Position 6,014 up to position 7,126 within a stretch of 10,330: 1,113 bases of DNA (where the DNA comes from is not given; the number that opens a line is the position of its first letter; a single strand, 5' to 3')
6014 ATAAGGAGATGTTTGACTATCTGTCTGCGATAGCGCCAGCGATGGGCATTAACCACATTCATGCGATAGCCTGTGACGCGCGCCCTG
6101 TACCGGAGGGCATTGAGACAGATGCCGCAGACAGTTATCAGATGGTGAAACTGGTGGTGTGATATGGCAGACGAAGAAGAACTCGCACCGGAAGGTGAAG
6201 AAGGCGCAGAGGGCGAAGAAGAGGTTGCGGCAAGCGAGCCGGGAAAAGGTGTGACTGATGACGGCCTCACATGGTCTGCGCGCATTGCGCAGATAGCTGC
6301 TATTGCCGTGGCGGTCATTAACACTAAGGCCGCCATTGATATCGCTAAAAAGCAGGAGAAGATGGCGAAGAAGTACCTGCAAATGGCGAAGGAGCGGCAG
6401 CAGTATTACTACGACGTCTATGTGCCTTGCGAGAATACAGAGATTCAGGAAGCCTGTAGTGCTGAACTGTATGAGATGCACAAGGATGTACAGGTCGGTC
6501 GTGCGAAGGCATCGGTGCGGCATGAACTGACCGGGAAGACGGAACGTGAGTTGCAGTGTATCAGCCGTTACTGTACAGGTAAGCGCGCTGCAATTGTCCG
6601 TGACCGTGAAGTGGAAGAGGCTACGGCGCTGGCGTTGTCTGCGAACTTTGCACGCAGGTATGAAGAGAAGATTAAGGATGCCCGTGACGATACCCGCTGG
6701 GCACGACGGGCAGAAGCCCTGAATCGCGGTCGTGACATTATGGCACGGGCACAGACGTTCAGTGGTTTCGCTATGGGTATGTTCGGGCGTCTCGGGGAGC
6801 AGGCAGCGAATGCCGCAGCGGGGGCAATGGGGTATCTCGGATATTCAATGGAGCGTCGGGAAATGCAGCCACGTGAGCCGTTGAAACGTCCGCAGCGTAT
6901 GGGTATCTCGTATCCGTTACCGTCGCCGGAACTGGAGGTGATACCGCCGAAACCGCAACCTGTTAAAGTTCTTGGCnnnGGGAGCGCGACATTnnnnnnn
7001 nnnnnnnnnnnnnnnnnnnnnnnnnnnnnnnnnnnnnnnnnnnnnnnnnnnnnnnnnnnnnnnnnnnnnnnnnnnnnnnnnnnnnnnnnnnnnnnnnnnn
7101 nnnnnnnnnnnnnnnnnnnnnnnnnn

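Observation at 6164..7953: Tandem pair of diverged paralogous genes in the middle of the virion operon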

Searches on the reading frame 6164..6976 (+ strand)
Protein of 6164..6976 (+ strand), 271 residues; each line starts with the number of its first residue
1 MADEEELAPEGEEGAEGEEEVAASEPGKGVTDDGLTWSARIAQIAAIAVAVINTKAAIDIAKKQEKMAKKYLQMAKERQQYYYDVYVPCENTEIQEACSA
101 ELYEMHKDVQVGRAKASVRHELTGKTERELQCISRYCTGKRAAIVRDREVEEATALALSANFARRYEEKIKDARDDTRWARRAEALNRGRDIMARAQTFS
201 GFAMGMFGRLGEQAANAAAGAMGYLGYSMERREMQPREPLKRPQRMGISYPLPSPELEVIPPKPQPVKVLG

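Call 4: search_protein_families(library=pfam, proteins=[window:6164-6976:+], max_evalue=0.1)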
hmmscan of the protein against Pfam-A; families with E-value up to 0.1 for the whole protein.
window:6164-6976:+ (271 aa): 0 families

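Call 5: search_protein_families(library=phrogs, proteins=[window:6164-6976:+], max_evalue=0.01)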
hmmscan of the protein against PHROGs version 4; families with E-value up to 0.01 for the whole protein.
window:6164-6976:+ (271 aa): 3 families
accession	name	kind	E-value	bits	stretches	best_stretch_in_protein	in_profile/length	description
phrog_37635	-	unknown function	4.5e-35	122.4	1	25-225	23-223/348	-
phrog_8003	-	head and packaging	0.00029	21.2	1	60-218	65-221/389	virion structural protein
phrog_21132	-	DNA, RNA and nucleotide metabolism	0.0019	19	1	36-105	2-73/202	DNA ejection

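Call 7: search_solved_structures(query=window:6164-6976:+, max_evalue=1)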
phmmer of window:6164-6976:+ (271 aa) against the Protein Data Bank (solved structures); distinct sequences matched with E-value up to 1: 1.
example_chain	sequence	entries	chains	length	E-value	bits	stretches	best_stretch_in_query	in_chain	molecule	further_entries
9jdi_C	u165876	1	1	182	0.46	13.3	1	86-131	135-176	BtpiA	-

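Call 13: find_homologous_proteins(query=window:6164-6976:+, max_evalue=0.001)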
Query window:6164-6976:+ (271 aa): 37 proteins with E <= 0.001 among 2526 candidates.
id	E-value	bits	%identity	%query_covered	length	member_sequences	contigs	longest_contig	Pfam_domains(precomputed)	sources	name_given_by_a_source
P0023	2.1e-168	576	99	100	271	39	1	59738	-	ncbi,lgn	ncbi:hypothetical protein ABLL84_003780 [Escherichia coli]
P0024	1.5e-131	456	76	100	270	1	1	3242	-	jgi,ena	jgi:hypothetical protein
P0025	4.0e-131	454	82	92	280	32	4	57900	-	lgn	-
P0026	7.2e-129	447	76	100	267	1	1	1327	-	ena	-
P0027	6.3e-108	378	95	70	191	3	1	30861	-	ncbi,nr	ncbi:hypothetical protein NEN25_25325, partial [Escherichia coli]|nr:hypothetical protein [Escherich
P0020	4.8e-93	329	60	89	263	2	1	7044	-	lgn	-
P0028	3.4e-91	323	61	89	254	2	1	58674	-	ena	-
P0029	2.2e-90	321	60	88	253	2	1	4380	-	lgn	-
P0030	1.7e-89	318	60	86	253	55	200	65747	-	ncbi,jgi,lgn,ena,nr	ncbi:TPA: hypothetical protein MC918_004498 [Klebsiella pneumoniae]|jgi:hypothetical protein|nr:MAG:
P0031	2.2e-89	317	60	88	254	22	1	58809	-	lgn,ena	-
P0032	3.1e-89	317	60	88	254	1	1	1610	-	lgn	-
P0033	5.4e-89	316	60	88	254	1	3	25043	-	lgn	-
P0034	8.9e-89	315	58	89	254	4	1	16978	-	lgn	-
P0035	4.9e-88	313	60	88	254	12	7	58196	-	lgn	-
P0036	2.1e-87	311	59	89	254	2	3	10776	-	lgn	-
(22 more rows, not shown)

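Call 21: search_solved_structures(query=A1, max_evalue=10, show_alignments=2)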
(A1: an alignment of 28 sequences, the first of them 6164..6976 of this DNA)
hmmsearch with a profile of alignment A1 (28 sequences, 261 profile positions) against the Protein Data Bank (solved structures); distinct sequences matched with E-value up to 10: 0.

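Call 29: predict_structure(alignment_id=A1)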
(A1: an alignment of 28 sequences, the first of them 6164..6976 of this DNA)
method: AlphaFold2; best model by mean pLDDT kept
length: 271 residues; sequences in the alignment: 28
mean_pLDDT: 72.2   pTM: 0.44
mean pLDDT of the five models: 72.2, 72.0, 69.7, 65.0, 64.3
residues with pLDDT >= 90: 67; 70-90: 94; 50-70: 52; < 50: 58
segments of 3 or more residues with pLDDT < 50: 1-30, 231-251, 255-257
pLDDT, mean of each block of 10 residues (from residue 1): 37 40 44 64 74 81 82 83 86 85 93 97 92 87 94 97 96 90 82 72 64 59 56 47 44 50 56 43
secondary structure, 60 per line:
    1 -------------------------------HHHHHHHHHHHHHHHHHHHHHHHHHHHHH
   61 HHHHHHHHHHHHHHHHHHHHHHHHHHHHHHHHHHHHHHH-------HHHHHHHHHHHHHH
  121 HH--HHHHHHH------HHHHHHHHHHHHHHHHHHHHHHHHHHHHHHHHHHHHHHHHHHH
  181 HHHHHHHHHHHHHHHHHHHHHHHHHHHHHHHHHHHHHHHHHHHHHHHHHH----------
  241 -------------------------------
elements in order: H32-99 H107-122 H125-131 H138-230

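Call 31: search_protein_representatives(alignment_id=A1)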
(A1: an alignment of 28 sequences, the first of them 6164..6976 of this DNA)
Query: 28 sequences, 261 profile positions. Proteins with E-value up to 0.001 (for the whole library): 620; up to 1e-10: 326; up to 1e-30: 128. The best 150 are listed.
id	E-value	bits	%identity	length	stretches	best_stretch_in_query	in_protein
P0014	1.1e-102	359.1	-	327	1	5-258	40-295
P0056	4.5e-90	317.8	-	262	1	1-254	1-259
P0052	4.5e-89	314.6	-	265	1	13-256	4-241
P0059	1.1e-82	293.6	-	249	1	12-256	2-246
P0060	1.4e-81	290.0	-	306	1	9-234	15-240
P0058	3.8e-80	285.3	-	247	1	12-255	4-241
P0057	1.6e-79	283.3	-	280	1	14-256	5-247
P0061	6.4e-76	271.4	-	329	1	6-231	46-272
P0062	2.3e-74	266.3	-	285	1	5-242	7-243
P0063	1.5e-73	263.6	-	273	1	6-242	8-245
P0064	1.1e-72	260.9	-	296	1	12-226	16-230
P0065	1.6e-71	257.0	-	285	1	9-247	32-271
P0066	2.4e-71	256.4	-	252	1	5-228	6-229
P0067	3.8e-71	255.8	-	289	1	5-247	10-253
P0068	6.9e-71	254.9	-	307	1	12-226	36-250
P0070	2.9e-69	249.6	-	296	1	27-217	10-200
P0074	2.6e-64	233.4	-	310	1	6-223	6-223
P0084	2.2e-57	210.7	-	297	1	14-221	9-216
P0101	2.8e-51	190.7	-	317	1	10-227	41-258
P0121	2.2e-45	171.3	-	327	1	9-256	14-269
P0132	3.7e-44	167.3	-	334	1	22-208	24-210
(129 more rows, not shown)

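Call 32: fold_search(model_id=the predicted structure, library=pdb)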
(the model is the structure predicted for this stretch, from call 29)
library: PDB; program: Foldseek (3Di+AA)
matches with E <= 10: 322; with E <= 0.001: 0
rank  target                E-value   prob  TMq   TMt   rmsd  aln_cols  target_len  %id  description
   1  5xg2                  4.4e-01  0.20  0.20  0.21  16.6       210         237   16  Crystal structure of a coiled-coil segment (residues 345-468 and 694-814) of Pyrococcus yayanosii Smc (released 2017-06-07)
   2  5c5b_C                5.5e-01  0.35  0.25  0.20  35.7       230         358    8  Crystal Structure of Human APPL BAR-PH Heterodimer (released 2016-06-22)
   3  5sxb_B                6.2e-01  0.54  0.24  0.29  10.6       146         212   14  Crystal Structure of PI3Kalpha in complex with fragment 23 (released 2017-02-15)
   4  6nct_B                6.2e-01  0.47  0.20  0.22   9.8       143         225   13  Structure of p110alpha/niSH2 - vector data collection (released 2019-02-06)
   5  5f5p_A                6.2e-01  0.38  0.21  0.29  25.9       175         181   14  Molecular Basis for Shroom2 Recognition by Rock1 (released 2016-10-19)
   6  8rz1_B                8.7e-01  0.15  0.13  0.27  28.8       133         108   14  Synthetic immunogen RH5-34EM bound to monoclonal antibody R5.034 (released 2024-07-17)
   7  8to0_F                9.2e-01  0.15  0.19  0.18  43.9       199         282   14  48-nm repeating structure of doublets from mouse sperm flagella (released 2023-11-01)
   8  3zx6_A                1.0e+00  0.54  0.31  0.28   9.4       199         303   12  Structure of Hamp(AF1503)-Tsr fusion - Hamp (A291V) mutant (released 2012-02-29)
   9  8v8h_B                1.0e+00  0.16  0.17  0.18   9.5       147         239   14  PI3Ka H1047R co-crystal structure with inhibitor in cryptic pocket near H1047R (compound 4). (released 2024-03-20)
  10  4ovu_B                1.1e+00  0.33  0.22  0.22   9.9       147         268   13  Crystal Structure of p110alpha in complex with niSH2 of p85alpha (released 2014-09-03)
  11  9a72_A                1.1e+00  0.11  0.16  0.15  20.0       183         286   10  Integrative model of YFMS-CHEW by crosslinking MS and deep learning (released 2024-09-18)
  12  8p4y                  1.1e+00  0.08  0.12  0.15  34.6       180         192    9  Coiled-coil protein origami triangle (released 2023-08-02)
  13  6g6w_B                1.2e+00  0.25  0.20  0.30  11.5       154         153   16  HUMAN PI3KDELTA IN COMPLEX WITH LIGAND LASW1976 (released 2018-11-07)
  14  8to0_z4               1.2e+00  0.14  0.17  0.24  30.6       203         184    9  48-nm repeating structure of doublets from mouse sperm flagella (released 2023-11-01)
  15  8gmh_E                1.3e+00  0.15  0.18  0.27  10.6       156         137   13  Crystal Structure of the ternary complex of TelA-LXG, LapA3, and LapA4 (released 2024-01-10)
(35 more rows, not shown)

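Call 34: find_related_loci(query=window:6164-6976:+, collection=viral_contigs, flank=8000)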
Query window:6164-6976:+ (271 aa) in viral_contigs; peptide patterns used: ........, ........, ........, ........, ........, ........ (x = any residue, [..] = any of these).
29 stretches matched a pattern, but none encodes a relative of the query by tblastn (E <= 1e-3).

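Call 36: find_related_loci(query=A2, collection=viral_contigs, flank=8000)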
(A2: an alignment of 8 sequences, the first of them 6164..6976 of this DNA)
Query A2 (271 aa) in viral_contigs; peptide patterns used: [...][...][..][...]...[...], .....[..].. (x = any residue, [..] = any of these).
155 stretches matched a pattern; 3 encode a relative of the query (tblastn E <= 1e-3); 3 distinct loci.
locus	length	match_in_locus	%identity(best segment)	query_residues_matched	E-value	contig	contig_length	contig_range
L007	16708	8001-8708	60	29-260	4e-83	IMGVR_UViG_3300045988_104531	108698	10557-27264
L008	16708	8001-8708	60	29-260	4e-83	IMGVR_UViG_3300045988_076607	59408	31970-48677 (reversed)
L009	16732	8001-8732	60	29-266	5e-82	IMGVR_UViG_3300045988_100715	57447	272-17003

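Call 55: find_encoding_contigs(protein=P0060, flank=8000, max_places=2)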
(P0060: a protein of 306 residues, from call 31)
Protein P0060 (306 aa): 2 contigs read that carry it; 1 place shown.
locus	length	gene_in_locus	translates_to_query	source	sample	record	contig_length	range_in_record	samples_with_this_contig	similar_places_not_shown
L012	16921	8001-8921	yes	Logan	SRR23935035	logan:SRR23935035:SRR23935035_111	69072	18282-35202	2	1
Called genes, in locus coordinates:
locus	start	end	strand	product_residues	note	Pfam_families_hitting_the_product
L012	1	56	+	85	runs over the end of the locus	-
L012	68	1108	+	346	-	-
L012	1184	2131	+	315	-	-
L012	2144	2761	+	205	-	-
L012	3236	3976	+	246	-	PF24175:SU10_adaptor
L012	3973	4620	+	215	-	-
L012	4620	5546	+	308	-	-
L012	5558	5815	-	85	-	-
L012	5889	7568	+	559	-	-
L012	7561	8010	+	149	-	PF00583:Acetyltransf_1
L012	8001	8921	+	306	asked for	-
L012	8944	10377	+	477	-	-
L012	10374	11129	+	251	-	PF13406:SLT_2 (faint), PF01464:SLT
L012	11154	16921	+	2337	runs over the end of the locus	PF03734:YkuD (weak), PF18857:LPD38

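Call 57: find_encoding_contigs(protein=P0074, flank=7000, max_places=1)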
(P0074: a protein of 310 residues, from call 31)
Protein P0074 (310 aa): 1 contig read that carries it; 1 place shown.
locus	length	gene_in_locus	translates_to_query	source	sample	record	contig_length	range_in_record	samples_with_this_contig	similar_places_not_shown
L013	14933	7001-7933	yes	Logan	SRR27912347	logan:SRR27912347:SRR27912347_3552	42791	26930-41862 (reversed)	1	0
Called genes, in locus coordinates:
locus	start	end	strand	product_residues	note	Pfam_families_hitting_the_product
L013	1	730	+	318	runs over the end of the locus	-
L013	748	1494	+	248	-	-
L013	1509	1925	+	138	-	-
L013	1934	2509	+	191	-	-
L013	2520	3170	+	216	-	PF24175:SU10_adaptor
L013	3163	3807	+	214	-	-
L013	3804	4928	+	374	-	-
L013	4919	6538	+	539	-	-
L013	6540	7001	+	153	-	-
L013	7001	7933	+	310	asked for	-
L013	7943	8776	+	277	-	-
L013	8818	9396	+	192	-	-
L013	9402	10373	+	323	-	-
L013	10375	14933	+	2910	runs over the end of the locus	-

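Call 58: find_encoding_contigs(protein=P0101, flank=7000, max_places=1)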
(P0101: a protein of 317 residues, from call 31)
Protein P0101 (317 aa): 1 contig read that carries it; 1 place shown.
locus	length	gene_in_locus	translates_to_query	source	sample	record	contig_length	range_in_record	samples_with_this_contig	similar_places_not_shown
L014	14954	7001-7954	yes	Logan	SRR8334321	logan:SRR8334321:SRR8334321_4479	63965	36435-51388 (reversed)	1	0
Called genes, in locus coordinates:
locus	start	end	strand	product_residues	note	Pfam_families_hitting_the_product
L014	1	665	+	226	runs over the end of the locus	-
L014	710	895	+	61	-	-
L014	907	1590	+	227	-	-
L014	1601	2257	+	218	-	PF24175:SU10_adaptor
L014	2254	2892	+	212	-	-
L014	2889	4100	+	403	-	-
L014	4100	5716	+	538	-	-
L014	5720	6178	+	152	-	-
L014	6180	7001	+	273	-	-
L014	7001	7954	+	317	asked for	-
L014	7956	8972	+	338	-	-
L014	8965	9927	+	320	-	-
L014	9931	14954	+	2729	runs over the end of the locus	PF18857:LPD38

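Call 59: find_encoding_contigs(protein=P0070, flank=7000, max_places=1)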
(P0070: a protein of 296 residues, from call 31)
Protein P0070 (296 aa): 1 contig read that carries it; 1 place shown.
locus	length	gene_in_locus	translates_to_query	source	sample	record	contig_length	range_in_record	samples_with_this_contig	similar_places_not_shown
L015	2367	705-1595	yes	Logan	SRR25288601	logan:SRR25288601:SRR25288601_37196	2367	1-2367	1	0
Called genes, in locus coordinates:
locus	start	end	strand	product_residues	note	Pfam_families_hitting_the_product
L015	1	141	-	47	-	?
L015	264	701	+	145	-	PF00583:Acetyltransf_1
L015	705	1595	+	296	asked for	-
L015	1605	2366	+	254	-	?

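Call 82: search_protein_families(library=ncbifam, proteins=[window:6164-6976:+, L012:8944-10374:+], max_evalue=0.1)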
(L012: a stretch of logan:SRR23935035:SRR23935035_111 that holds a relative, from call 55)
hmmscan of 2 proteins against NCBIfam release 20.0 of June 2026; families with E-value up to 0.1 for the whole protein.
window:6164-6976:+ (271 aa): 0 families

L012:8944-10374:+ (477 aa): 0 families

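Call 83: search_protein_families(library=phrogs, proteins=[L012:8001-8918:+, L012:8944-10374:+], max_evalue=0.01)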
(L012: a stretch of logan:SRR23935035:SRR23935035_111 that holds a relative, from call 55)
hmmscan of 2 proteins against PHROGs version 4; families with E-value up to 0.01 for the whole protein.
L012:8001-8918:+ (306 aa): 1 family
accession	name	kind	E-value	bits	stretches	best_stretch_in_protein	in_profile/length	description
phrog_37635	-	unknown function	9.5e-62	210.1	1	11-212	19-220/348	-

L012:8944-10374:+ (477 aa): 0 families

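Call 92: fold_search(model_id=the predicted structure, library=viral)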
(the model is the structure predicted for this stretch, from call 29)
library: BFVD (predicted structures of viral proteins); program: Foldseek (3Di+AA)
matches with E <= 10: 662; with E <= 0.001: 4
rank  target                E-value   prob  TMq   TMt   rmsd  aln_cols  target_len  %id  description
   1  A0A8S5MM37            8.0e-14  1.00  0.54  0.51  30.8       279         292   32  Uncharacterized protein [Podoviridae sp. ctlpi2]
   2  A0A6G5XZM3            7.4e-12  1.00  0.48  0.45  18.4       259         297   37  (no name in the UniProt tables at hand)
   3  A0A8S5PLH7            7.8e-10  1.00  0.51  0.45  26.6       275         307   24  Uncharacterized protein [Podoviridae sp. ctnCN2]
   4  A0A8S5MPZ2            4.4e-05  1.00  0.44  0.40  25.8       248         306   21  Uncharacterized protein [Podoviridae sp. ctUS21]
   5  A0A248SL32            2.0e-03  1.00  0.31  0.24  21.4       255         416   21  Peptidase S74 domain-containing protein [Klebsiella phage SopranoGao]
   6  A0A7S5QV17            2.0e-03  1.00  0.29  0.24  20.4       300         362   18  (no name in the UniProt tables at hand)
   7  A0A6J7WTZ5            2.1e-03  1.00  0.31  0.26  13.6       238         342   18  Intramolecular chaperone auto-processing domain containing protein [uncultured Caudovirales phage]
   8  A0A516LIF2            3.1e-03  0.97  0.21  0.14  32.8       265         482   12  (no name in the UniProt tables at hand)
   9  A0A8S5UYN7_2          3.0e-02  0.97  0.29  0.12  15.3       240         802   19  Endosialidase chaperone [Siphoviridae sp. ctkKt3]
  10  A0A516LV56            3.6e-02  0.60  0.21  0.22  26.0       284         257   14  (no name in the UniProt tables at hand)
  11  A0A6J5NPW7            4.0e-02  0.96  0.32  0.18  31.2       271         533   15  Uncharacterized protein [uncultured Caudovirales phage]
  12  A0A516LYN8            6.6e-02  0.72  0.22  0.24  13.0       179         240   14  (no name in the UniProt tables at hand)
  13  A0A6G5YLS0            7.0e-02  0.80  0.29  0.30  27.0       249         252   12  (no name in the UniProt tables at hand)
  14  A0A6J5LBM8            8.3e-02  0.60  0.20  0.26  26.1       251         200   14  Uncharacterized protein [uncultured Caudovirales phage]
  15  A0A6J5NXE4            8.3e-02  0.44  0.20  0.22  19.3       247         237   16  Uncharacterized protein [uncultured Caudovirales phage]
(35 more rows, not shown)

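Call 96: find_related_loci(query=A2, collection=genome_contigs, flank=6000)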
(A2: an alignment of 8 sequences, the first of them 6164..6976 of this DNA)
Query A2 (271 aa) in genome_contigs; peptide patterns used: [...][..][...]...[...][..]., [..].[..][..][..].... (x = any residue, [..] = any of these).
49 stretches matched a pattern, but none encodes a relative of the query by tblastn (E <= 1e-3).
